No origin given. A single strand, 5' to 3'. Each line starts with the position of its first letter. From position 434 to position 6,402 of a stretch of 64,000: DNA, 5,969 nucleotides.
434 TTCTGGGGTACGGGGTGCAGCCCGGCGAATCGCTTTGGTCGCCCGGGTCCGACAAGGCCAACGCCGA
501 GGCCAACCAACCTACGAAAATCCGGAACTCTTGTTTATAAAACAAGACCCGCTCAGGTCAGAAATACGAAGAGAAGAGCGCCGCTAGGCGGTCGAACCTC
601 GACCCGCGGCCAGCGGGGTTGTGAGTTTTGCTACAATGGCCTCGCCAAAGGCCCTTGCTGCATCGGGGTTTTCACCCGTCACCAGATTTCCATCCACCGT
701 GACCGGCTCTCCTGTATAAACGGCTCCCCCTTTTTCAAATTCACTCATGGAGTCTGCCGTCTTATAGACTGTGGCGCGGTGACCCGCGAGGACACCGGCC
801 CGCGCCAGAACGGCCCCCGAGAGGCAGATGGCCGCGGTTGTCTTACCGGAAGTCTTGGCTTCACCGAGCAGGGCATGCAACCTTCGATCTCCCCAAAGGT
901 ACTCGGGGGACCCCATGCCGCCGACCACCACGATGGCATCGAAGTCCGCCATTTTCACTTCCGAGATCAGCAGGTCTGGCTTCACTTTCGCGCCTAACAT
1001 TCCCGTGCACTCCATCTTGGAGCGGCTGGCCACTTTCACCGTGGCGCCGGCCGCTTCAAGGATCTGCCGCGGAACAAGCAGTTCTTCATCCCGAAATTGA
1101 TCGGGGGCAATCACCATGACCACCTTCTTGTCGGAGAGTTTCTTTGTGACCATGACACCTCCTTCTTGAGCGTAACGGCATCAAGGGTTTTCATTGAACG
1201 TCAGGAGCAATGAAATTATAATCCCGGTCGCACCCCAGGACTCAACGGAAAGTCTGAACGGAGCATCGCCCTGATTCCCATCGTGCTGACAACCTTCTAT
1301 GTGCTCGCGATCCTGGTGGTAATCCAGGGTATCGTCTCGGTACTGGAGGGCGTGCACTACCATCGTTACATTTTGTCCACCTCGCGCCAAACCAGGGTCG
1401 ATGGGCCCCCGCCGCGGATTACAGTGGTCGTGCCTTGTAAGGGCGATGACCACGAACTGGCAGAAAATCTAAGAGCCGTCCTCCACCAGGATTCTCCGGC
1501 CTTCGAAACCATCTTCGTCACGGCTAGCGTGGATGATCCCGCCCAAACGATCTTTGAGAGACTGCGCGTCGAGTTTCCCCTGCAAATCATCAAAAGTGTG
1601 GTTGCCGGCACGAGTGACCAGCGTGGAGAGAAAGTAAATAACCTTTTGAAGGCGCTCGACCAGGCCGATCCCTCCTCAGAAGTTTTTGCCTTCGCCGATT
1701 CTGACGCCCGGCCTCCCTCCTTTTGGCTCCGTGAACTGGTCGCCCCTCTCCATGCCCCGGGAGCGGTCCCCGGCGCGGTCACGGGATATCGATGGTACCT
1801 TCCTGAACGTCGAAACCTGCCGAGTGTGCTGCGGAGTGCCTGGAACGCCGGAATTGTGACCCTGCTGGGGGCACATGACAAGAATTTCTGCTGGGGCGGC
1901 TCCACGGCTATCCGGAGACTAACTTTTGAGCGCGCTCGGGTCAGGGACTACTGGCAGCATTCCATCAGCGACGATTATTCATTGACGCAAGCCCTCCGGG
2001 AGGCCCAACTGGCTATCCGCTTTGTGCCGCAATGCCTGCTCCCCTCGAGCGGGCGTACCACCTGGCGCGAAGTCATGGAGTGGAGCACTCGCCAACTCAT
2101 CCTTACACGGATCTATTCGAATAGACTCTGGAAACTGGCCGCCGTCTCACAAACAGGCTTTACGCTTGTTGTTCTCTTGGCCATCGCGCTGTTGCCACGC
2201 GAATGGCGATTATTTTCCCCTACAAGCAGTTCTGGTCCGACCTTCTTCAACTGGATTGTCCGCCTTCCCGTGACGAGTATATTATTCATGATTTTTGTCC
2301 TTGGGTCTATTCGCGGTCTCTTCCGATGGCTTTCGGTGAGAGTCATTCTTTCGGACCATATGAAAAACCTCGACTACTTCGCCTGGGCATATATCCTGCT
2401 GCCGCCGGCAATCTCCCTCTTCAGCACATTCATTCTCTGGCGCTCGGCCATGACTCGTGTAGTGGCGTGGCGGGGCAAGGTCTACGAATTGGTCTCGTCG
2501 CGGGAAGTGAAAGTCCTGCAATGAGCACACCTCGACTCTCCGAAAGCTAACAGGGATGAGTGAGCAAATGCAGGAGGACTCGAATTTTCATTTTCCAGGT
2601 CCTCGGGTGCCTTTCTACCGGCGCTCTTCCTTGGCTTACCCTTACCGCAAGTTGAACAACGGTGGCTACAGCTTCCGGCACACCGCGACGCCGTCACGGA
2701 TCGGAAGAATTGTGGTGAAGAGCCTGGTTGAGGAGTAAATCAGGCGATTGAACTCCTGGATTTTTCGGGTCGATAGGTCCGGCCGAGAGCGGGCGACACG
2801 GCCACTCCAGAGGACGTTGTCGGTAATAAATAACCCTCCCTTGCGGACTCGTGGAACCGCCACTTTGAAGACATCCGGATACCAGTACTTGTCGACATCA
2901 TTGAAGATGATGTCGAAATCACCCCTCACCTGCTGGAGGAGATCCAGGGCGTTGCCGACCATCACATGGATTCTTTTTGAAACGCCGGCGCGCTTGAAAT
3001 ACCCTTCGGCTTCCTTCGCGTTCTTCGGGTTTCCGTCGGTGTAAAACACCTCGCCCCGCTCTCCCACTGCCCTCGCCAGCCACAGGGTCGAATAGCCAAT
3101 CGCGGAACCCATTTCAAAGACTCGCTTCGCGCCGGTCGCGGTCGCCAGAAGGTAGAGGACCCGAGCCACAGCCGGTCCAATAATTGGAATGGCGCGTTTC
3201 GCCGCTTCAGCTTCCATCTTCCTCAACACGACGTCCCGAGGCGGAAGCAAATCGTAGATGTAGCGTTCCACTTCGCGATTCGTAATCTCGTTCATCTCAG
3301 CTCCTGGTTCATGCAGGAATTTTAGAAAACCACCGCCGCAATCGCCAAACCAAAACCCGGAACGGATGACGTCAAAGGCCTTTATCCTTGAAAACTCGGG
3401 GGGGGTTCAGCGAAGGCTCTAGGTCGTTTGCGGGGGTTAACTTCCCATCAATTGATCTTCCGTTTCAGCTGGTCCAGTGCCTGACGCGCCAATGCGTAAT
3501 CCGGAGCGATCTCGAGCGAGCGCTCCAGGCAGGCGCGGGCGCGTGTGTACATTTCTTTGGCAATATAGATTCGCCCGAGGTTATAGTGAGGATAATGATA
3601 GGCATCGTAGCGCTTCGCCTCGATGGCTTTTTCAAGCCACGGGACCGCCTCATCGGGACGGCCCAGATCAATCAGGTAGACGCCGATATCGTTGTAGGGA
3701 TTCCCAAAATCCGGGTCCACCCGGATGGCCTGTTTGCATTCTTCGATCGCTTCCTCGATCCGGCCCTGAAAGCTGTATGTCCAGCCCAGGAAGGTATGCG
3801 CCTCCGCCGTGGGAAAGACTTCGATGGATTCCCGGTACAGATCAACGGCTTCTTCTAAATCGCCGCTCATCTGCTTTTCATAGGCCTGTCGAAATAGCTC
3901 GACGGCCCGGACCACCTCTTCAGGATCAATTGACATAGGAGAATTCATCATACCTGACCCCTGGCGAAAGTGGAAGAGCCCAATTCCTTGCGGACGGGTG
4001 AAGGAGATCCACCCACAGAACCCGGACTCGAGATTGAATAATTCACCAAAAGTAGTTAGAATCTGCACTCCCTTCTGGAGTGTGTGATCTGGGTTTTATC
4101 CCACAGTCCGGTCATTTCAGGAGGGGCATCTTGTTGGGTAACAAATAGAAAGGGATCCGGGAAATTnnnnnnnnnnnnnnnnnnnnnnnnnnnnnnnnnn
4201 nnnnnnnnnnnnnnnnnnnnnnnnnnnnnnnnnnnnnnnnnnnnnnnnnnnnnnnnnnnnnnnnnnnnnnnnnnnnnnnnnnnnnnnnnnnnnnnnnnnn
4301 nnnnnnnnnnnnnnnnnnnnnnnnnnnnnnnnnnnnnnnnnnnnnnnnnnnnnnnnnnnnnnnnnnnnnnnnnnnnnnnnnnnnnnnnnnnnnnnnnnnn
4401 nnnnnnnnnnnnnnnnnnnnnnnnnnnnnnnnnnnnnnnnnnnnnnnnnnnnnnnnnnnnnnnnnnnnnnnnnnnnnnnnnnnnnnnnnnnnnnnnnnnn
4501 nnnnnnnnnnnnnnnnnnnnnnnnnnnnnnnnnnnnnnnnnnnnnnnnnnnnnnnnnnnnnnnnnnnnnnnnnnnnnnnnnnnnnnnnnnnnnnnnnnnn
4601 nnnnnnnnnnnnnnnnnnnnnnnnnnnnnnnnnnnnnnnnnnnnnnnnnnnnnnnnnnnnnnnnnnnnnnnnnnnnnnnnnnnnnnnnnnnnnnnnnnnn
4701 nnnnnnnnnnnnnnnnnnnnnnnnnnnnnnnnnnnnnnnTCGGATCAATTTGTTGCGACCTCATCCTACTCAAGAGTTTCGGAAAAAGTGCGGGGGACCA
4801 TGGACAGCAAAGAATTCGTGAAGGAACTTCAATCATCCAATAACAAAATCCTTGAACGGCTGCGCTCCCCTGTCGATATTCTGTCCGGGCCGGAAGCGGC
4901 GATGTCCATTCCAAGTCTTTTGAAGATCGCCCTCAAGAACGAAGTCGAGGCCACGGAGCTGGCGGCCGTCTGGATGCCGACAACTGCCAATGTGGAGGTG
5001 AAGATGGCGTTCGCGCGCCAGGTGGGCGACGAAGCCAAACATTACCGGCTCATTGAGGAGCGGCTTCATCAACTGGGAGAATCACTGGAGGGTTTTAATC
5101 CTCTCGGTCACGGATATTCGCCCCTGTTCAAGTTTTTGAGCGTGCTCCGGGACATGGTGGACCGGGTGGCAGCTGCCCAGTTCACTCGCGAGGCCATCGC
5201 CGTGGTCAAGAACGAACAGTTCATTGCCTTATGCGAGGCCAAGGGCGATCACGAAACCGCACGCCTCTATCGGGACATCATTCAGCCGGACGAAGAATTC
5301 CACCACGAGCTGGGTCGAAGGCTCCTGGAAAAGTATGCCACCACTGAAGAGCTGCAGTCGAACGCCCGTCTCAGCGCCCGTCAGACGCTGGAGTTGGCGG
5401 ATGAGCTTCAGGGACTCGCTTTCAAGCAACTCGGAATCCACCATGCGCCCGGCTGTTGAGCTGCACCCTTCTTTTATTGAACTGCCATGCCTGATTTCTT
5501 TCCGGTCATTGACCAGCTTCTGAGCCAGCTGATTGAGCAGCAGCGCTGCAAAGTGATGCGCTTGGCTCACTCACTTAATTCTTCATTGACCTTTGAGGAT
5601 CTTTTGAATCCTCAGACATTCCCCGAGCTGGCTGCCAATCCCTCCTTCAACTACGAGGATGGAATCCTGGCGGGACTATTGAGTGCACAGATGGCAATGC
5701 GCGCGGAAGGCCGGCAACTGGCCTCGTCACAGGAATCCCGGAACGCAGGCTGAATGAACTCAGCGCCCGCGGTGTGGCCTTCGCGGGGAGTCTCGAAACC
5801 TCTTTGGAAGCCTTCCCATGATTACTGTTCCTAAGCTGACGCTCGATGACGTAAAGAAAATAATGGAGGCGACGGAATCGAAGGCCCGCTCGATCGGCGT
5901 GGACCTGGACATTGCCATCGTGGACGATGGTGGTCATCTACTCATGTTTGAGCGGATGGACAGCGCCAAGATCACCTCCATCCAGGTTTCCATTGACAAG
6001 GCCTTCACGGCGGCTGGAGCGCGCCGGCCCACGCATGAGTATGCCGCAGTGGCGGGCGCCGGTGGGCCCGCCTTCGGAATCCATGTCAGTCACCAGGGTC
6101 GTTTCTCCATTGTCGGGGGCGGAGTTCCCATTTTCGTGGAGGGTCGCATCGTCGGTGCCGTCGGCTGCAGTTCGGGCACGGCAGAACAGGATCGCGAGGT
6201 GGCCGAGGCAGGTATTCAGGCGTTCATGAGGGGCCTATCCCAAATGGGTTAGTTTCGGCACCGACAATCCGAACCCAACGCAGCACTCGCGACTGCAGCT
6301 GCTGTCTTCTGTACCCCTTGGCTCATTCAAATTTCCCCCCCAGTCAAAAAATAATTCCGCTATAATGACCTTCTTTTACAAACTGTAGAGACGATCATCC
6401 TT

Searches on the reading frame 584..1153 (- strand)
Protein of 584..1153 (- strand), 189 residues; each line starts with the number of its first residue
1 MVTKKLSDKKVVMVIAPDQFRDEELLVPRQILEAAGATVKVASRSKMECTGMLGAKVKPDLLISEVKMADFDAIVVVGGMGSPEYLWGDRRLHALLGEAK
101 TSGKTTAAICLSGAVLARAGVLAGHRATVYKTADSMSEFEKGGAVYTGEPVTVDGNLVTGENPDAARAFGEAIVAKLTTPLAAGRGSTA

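Call 23: search_protein_families(library=pfam, proteins=[window:584-1153:-], max_evalue=0.00001)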
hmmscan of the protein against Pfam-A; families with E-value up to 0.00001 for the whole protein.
window:584-1153:- (189 aa): 1 family
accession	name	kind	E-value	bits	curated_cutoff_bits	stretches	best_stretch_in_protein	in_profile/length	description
PF01965.30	DJ-1_PfpI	-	1e-42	146.2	26.6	1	9-175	1-164/165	DJ-1/PfpI family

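Call 51: find_encoding_contigs(protein=window:584-1153:-, flank=10000, max_places=2)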
Protein window:584-1153:- (189 aa): 5 contigs read that carry it; 2 places shown.
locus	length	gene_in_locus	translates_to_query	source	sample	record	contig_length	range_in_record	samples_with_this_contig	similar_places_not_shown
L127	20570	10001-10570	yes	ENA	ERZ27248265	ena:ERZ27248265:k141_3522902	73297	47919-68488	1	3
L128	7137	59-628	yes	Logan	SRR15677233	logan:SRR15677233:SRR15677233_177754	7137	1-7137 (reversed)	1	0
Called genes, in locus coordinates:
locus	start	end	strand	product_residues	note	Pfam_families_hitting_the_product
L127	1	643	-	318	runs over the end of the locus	-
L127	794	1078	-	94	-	-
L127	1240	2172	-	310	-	PF01156:IU_nuc_hydro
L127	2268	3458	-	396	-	PF03825:Nuc_H_symport (faint), PF07690:MFS_1, PF12832:MFS_1_like, PF00083:Sugar_tr, PF05977:MFS_3 (weak), PF13347:MFS_2, PF07690:MFS_1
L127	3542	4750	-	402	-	PF01571:GCV_T, PF08669:GCV_T_C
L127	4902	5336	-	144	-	PF03928:HbpS-like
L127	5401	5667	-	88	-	-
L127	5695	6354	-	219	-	PF04305:DUF455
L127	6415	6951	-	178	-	PF00578:AhpC-TSA, PF08534:Redoxin, PF00085:Thioredoxin, PF00255:GSHPx (weak), PF13905:Thioredoxin_8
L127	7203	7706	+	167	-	PF13424:TPR_12 (weak), PF00515:TPR_1 (weak), PF07719:TPR_2 (weak), PF13181:TPR_8 (weak), PF13414:TPR_11 (weak), PF13432:TPR_16 (weak), PF14559:TPR_19 (weak), PF00515:TPR_1 (weak), +11 more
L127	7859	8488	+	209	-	PF01596:Methyltransf_3, PF13649:Methyltransf_25 (weak), PF13578:Methyltransf_24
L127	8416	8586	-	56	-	-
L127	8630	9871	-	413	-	PF13506:Glyco_transf_21, PF00535:Glycos_transf_2, PF13641:Glyco_tranf_2_3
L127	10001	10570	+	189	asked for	PF01965:DJ-1_PfpI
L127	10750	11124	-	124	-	PF08308:PEGA (weak)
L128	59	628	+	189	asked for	PF01965:DJ-1_PfpI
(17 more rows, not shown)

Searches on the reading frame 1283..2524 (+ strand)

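Call 23: search_protein_families(library=pfam, proteins=[window:1283-2524:+], max_evalue=0.00001)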
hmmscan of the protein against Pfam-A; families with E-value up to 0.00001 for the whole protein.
window:1283-2524:+ (413 aa): 3 families
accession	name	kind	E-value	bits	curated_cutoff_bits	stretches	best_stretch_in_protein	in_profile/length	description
PF13641.12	Glyco_tranf_2_3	-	1.1e-13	52.2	27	1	44-270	1-226/230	Glycosyltransferase like family 2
PF13506.12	Glyco_transf_21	-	1.1e-12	48.2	21.7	1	106-268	7-169/174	Glycosyl transferase family 21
PF00535.33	Glycos_transf_2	-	1.2e-07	32.2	23.3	1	47-212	1-161/168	Glycosyl transferase family 2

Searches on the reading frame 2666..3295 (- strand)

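Call 23: search_protein_families(library=pfam, proteins=[window:2666-3295:-], max_evalue=0.00001)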
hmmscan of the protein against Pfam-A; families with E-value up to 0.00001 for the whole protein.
window:2666-3295:- (209 aa): 3 families
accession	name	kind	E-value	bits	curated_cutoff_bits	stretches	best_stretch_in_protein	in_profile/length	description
PF01596.23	Methyltransf_3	-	4.4e-37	127.8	22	1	26-209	16-204/204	O-methyltransferase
PF13578.12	Methyltransf_24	-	6.4e-13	49.9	26.3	1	61-161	2-105/105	Methyltransferase domain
PF13649.12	Methyltransf_25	-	6.8e-06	27.1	27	1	59-133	1-72/97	Methyltransferase domain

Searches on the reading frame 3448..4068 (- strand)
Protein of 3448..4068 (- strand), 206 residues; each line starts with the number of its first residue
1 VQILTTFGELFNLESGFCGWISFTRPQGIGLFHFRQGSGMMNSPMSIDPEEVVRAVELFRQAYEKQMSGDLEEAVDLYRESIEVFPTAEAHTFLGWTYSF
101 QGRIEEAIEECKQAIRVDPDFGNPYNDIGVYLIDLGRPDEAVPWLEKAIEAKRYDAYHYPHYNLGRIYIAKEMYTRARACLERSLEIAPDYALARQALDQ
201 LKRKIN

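Call 23: search_protein_families(library=pfam, proteins=[window:3448-4068:-], max_evalue=0.00001)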
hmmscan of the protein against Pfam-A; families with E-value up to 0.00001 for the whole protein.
window:3448-4068:- (206 aa): 15 families
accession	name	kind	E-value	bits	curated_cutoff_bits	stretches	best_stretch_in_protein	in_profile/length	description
PF07719.23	TPR_2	-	2.2e-26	90.2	27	2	161-191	4-34/34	Tetratricopeptide repeat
PF13181.12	TPR_8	-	4.3e-26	89.3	25.7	2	88-120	1-33/34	Tetratricopeptide repeat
PF00515.34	TPR_1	-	5.9e-26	89.6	27.8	1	88-121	1-34/34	Tetratricopeptide repeat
PF13424.12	TPR_12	-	1.3e-18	67.3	30.1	1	67-118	15-75/77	Tetratricopeptide repeat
PF14559.12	TPR_19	-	1.1e-17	64.5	25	1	132-200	1-67/68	Tetratricopeptide repeat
PF13432.12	TPR_16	-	3.8e-16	59.6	32.7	0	95-155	4-64/65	Tetratricopeptide repeat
PF13414.12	TPR_11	-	4.3e-15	55.6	26.8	0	101-130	7-36/42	TPR repeat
PF13374.12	TPR_10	-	4.5e-15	55.5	27.5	0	125-151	5-31/42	Tetratricopeptide repeat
PF13428.12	TPR_14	-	1e-14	54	23.5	0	162-198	5-41/44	Tetratricopeptide repeat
PF13176.12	TPR_7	-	2.3e-14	52.6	27.9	0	162-190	3-31/36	Tetratricopeptide repeat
PF13431.12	TPR_17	-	1.8e-12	46.9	24.4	0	111-141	2-32/34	Tetratricopeptide repeat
PF07721.20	TPR_4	-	7e-10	39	27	0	88-107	1-20/26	Tetratricopeptide repeat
PF13174.12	TPR_6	-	3.5e-09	37.1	26.3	0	162-190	4-32/33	Tetratricopeptide repeat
PF13371.12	TPR_9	-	4.1e-06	27.2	35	0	164-195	1-32/73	Tetratricopeptide repeat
PF04212.24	MIT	-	4.8e-06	27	30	0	54-88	3-37/66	MIT (microtubule interacting and transport) domain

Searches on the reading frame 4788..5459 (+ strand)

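Call 23: search_protein_families(library=pfam, proteins=[window:4788-5459:+], max_evalue=0.00001)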
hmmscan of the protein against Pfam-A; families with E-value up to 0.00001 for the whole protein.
window:4788-5459:+ (223 aa): 1 family
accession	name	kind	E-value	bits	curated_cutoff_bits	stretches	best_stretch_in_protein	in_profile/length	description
PF04305.20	DUF455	-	2.8e-08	34.1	34.3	1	62-192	86-212/247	Protein of unknown function (DUF455)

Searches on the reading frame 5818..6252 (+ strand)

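Call 23: search_protein_families(library=pfam, proteins=[window:5818-6252:+], max_evalue=0.00001)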
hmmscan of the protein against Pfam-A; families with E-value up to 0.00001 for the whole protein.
window:5818-6252:+ (144 aa): 1 family
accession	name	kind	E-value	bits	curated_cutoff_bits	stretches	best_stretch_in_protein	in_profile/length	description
PF03928.20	HbpS-like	-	2.5e-38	131.5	25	1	7-134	1-128/128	Haem degrading protein HbpS-like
